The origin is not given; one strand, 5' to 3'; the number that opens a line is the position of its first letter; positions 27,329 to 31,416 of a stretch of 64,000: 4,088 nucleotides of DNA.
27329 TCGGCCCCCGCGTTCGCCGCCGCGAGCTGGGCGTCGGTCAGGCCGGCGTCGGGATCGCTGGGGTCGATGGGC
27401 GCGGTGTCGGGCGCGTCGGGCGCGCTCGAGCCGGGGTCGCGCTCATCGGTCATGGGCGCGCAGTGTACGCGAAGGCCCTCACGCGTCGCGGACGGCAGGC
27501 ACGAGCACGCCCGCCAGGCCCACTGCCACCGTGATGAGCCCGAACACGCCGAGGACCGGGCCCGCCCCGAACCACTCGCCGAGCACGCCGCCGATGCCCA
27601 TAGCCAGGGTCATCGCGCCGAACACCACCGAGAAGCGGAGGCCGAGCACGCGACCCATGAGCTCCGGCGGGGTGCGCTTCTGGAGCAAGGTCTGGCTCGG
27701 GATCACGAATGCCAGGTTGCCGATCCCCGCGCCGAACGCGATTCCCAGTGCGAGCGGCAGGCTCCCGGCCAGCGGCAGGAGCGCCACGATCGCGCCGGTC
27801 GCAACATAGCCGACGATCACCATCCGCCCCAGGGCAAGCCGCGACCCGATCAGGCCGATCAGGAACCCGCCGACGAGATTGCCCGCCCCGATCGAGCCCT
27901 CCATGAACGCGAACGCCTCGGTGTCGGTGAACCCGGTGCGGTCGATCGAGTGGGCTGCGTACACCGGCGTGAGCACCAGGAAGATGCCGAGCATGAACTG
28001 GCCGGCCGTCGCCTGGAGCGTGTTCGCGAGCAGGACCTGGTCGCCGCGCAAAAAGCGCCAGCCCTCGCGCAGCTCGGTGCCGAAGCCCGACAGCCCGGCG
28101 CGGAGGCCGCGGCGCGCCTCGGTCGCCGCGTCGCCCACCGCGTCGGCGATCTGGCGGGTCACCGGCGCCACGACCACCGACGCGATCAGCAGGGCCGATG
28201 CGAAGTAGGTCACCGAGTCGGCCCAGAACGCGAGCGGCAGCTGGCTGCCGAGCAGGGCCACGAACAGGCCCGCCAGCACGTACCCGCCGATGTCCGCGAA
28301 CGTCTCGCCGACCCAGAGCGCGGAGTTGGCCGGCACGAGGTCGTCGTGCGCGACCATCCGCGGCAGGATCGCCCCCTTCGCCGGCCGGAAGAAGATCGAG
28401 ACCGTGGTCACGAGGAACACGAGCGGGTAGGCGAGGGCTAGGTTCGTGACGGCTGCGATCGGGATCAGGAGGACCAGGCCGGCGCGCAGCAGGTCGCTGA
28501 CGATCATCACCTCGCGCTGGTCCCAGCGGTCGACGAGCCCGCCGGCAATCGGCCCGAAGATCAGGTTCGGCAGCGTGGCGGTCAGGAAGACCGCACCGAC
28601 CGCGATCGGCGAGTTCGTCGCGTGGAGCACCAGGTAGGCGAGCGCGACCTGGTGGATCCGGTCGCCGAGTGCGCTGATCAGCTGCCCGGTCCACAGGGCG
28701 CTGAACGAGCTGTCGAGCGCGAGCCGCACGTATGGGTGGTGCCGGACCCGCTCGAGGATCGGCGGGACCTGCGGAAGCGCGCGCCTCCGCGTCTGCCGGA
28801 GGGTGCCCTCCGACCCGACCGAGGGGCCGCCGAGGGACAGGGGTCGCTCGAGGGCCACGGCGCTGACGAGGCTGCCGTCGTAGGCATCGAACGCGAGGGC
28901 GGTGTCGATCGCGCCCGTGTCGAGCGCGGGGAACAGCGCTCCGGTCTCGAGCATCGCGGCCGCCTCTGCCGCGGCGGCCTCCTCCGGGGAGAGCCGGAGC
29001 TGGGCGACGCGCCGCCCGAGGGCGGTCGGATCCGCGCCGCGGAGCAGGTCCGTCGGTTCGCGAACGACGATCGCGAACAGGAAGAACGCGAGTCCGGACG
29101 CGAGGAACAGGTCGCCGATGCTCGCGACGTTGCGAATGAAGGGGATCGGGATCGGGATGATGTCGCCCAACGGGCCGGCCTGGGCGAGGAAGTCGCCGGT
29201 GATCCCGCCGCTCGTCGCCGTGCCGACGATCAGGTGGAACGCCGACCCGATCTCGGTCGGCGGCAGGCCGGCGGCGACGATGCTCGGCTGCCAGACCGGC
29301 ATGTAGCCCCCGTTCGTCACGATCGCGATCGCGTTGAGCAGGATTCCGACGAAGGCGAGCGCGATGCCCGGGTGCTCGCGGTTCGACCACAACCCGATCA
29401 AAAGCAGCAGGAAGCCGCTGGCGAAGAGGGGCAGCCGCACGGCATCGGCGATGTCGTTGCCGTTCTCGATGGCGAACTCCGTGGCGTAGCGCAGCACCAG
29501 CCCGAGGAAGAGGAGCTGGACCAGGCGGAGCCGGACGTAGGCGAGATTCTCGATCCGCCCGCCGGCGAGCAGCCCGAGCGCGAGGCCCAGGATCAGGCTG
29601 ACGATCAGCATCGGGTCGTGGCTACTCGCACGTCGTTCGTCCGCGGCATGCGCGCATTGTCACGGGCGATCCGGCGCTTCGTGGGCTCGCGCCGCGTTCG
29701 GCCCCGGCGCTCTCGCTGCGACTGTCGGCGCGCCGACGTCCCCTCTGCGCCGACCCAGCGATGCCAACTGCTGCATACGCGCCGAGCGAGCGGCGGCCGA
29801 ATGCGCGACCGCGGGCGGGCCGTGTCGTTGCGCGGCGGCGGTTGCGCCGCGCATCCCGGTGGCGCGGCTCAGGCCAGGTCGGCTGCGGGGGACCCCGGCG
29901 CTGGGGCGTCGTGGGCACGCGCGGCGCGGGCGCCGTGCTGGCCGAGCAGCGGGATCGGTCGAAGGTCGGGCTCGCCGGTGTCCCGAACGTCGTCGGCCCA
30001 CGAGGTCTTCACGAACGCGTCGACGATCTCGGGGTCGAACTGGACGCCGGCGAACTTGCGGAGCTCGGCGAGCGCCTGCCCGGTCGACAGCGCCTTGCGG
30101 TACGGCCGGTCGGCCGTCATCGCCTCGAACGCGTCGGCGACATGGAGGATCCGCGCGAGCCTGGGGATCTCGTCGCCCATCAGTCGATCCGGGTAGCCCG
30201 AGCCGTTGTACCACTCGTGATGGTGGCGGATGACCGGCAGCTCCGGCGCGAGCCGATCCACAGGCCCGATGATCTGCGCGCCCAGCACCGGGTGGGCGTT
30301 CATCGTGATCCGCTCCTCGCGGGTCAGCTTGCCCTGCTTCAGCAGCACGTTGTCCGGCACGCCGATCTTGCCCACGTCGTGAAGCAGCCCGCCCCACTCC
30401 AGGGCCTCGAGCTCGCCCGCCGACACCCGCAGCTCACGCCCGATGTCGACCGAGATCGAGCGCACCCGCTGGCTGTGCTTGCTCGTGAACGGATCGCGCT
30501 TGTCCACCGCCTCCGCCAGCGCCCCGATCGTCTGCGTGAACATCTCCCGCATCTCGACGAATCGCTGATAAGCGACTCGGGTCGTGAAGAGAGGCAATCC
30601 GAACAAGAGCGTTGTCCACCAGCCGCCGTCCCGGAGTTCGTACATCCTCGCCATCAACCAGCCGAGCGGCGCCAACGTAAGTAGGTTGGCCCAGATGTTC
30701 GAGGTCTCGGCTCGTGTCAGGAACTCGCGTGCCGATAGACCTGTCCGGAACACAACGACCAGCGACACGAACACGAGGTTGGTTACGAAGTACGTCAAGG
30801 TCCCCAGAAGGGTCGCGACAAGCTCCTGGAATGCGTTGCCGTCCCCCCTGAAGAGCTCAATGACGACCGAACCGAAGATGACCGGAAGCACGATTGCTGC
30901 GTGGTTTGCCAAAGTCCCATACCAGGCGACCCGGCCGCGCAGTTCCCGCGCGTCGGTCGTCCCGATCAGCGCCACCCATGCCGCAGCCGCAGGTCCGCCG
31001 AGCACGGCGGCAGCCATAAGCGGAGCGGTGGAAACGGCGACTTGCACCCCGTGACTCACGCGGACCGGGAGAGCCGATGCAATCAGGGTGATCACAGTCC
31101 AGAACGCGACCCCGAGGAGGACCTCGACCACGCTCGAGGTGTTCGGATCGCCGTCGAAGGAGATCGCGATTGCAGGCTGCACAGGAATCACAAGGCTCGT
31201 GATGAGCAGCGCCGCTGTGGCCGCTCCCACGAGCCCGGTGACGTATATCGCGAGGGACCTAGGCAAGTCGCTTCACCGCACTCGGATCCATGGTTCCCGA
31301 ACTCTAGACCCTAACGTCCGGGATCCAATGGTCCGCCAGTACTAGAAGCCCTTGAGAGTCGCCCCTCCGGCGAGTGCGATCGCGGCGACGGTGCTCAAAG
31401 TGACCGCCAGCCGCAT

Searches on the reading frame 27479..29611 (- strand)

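Call 8: search_protein_families(library=pfam, proteins=[window:27479-29611:-], max_evalue=0.01)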
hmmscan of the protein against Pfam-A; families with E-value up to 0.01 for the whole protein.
window:27479-29611:- (710 aa): 3 families
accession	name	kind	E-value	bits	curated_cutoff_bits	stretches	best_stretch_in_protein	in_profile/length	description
PF17248.7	DUF5317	-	7e-23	81.7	25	1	27-178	3-150/151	Family of unknown function (DUF5317)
PF07690.21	MFS_1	-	7.8e-23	81.4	33.4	1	306-667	1-343/347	Major Facilitator Superfamily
PF05977.19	MFS_3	-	2.3e-21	76.3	27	1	302-700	11-389/524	Transmembrane secretion effector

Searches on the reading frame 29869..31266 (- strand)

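Call 8: search_protein_families(library=pfam, proteins=[window:29869-31266:-], max_evalue=0.01)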
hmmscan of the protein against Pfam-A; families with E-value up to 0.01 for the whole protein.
window:29869-31266:- (465 aa): 3 families
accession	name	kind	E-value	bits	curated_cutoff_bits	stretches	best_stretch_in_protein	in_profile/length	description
PF13487.12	HD_5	-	4.4e-42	144.2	27.2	1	250-414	3-170/170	HD domain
PF01966.28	HD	-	2.2e-17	63.9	22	1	262-383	2-116/116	HD domain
PF20972.2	MASE9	-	8.1e-08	32.9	24.3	1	48-229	25-191/203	MASE9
